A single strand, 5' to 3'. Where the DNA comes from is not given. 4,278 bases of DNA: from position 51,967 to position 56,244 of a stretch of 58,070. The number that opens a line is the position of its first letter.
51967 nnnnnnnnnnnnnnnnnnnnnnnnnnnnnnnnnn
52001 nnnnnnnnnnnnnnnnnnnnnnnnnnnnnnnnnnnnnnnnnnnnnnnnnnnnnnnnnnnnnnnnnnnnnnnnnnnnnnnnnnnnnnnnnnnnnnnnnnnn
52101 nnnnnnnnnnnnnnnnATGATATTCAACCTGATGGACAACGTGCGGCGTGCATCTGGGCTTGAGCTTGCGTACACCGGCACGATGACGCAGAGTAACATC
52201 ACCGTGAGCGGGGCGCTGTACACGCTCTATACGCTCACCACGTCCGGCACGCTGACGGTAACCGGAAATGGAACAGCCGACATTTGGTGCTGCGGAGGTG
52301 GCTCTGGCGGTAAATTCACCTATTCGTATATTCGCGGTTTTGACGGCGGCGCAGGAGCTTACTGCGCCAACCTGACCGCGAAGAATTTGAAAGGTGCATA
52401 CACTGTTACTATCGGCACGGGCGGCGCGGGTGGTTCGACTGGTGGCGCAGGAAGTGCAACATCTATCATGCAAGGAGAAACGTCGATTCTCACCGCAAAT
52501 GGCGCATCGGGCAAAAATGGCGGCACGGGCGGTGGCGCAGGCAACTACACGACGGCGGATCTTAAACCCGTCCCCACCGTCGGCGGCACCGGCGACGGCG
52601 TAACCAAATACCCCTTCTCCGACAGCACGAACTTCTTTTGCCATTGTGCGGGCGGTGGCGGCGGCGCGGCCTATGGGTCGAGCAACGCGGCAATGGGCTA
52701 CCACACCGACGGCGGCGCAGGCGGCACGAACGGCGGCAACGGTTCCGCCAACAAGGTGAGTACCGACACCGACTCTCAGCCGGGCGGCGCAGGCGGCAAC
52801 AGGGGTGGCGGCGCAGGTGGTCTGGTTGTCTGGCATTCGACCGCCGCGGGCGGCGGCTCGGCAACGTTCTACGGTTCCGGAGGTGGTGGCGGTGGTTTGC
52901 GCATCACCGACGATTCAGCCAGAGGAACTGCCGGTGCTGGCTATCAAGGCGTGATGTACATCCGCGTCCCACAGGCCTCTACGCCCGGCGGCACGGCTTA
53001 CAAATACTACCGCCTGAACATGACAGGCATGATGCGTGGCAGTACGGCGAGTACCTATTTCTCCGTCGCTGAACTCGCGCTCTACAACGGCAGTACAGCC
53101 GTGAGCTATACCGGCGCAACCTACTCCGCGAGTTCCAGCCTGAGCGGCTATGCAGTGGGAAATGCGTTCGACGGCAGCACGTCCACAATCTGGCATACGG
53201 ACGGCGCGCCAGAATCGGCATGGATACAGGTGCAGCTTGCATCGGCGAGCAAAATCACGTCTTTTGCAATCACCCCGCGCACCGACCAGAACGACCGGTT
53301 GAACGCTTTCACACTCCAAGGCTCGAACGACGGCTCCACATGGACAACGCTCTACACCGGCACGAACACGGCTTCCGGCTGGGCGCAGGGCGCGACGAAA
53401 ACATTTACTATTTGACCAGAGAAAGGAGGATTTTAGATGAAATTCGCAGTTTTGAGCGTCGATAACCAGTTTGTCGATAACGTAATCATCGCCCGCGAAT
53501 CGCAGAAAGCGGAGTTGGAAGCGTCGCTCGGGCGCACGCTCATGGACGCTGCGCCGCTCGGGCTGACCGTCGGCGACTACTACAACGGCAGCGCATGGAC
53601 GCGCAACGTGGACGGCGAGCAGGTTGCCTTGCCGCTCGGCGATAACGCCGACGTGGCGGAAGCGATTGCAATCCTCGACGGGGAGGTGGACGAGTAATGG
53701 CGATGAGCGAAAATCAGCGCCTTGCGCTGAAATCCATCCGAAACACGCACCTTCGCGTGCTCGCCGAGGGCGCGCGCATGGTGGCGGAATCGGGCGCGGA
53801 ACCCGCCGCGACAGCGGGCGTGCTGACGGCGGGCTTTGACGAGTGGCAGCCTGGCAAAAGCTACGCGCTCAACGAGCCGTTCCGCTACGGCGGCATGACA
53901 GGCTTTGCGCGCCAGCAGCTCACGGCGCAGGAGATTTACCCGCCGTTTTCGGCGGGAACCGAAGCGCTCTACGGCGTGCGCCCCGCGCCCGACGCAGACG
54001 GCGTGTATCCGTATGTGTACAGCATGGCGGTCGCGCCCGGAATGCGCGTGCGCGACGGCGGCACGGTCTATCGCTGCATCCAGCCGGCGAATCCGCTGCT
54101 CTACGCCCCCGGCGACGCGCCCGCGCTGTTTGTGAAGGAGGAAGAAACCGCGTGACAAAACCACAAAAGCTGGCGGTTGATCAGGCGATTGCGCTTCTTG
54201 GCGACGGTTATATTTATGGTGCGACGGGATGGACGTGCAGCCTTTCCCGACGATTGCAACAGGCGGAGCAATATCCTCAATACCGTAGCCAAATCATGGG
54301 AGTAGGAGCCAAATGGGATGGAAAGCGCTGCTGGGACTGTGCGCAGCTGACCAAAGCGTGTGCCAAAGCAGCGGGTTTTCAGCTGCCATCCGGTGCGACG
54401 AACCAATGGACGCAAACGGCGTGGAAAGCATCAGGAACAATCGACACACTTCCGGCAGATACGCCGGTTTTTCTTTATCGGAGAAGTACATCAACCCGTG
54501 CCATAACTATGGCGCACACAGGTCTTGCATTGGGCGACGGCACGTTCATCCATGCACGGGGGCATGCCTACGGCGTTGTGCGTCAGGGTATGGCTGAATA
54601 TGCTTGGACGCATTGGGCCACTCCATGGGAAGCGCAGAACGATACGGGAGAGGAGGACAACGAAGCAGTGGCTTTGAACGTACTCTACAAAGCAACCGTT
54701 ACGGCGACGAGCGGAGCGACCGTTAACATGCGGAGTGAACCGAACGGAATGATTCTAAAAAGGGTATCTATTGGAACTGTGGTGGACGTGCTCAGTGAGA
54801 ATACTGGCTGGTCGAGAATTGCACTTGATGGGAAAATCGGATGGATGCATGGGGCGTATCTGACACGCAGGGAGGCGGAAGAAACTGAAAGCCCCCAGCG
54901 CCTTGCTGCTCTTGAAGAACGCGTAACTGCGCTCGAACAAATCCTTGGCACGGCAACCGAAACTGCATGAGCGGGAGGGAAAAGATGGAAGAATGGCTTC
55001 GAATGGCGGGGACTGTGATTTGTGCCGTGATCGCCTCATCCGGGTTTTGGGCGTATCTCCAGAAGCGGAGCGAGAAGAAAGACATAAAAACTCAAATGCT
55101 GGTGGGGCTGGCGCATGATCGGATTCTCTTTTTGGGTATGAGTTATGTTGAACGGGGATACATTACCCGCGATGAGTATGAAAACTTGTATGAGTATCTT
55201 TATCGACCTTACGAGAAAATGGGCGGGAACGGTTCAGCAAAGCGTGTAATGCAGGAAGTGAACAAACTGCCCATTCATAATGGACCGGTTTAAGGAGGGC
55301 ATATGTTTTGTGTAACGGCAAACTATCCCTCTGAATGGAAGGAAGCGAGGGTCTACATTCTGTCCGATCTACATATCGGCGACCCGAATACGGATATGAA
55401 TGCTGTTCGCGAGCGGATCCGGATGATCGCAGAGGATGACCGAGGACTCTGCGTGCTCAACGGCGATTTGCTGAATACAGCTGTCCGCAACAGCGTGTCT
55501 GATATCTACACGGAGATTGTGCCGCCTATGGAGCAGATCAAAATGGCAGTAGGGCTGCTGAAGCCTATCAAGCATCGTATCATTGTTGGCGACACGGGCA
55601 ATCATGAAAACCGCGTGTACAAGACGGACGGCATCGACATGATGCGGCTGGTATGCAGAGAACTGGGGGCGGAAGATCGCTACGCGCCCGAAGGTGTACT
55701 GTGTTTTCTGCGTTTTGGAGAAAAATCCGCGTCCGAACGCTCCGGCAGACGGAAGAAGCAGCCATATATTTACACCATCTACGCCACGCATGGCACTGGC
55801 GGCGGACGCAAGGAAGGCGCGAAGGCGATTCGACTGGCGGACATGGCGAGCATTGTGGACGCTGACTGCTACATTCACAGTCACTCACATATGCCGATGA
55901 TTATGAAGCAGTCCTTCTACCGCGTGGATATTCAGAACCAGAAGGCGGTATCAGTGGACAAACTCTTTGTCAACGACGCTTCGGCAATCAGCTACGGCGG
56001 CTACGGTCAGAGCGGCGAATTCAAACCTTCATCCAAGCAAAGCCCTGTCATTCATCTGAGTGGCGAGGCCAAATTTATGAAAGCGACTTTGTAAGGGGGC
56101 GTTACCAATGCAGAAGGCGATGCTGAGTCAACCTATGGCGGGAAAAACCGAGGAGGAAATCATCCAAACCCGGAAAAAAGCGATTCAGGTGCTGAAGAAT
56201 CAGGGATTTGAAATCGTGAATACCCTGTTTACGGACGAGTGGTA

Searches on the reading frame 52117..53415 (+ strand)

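Call 18: search_protein_families(library=pfam, proteins=[window:52117-53415:+], max_evalue=0.001)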
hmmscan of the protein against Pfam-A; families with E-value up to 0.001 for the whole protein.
window:52117-53415:+ (432 aa): 3 families
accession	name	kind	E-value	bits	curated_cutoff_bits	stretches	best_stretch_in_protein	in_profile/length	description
PF22633.2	F5_F8_type_C_2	-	4.4e-18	66.1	27.8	1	349-430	1-79/91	NedA-like, galactose-binding domain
PF00754.31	F5_F8_type_C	-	8.7e-18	65.1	28.2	1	337-430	3-97/127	F5/8 type C domain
PF21722.4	Gly_rich_2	-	4.6e-05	24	24.3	1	41-284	1-225/226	Glycine-rich domain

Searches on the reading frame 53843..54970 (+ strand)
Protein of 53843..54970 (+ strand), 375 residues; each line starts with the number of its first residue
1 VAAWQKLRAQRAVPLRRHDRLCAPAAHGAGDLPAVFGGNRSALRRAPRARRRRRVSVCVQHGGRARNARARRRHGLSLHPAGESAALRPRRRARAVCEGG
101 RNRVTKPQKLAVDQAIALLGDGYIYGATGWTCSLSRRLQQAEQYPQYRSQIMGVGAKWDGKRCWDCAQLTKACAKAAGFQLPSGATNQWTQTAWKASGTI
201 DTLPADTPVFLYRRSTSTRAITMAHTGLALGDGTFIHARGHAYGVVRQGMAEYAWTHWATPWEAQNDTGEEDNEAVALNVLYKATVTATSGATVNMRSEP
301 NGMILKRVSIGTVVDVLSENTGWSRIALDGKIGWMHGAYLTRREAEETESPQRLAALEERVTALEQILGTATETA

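Call 64: search_protein_families(library=phrogs, proteins=[window:53843-54970:+], max_evalue=0.00001)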
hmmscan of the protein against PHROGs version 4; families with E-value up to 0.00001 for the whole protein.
window:53843-54970:+ (375 aa): 1 family
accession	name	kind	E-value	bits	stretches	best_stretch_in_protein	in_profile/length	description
phrog_329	-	tail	5.2e-08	32.5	1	155-327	556-705/949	minor tail protein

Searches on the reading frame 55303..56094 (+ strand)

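Call 64: search_protein_families(library=phrogs, proteins=[window:55303-56094:+], max_evalue=0.00001)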
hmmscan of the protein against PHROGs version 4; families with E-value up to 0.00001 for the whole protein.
window:55303-56094:+ (263 aa): 1 family
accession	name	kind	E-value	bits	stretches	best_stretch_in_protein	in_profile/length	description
phrog_7339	-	DNA, RNA and nucleotide metabolism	7.9e-39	134.6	1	13-256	28-253/263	DNA repair exonuclease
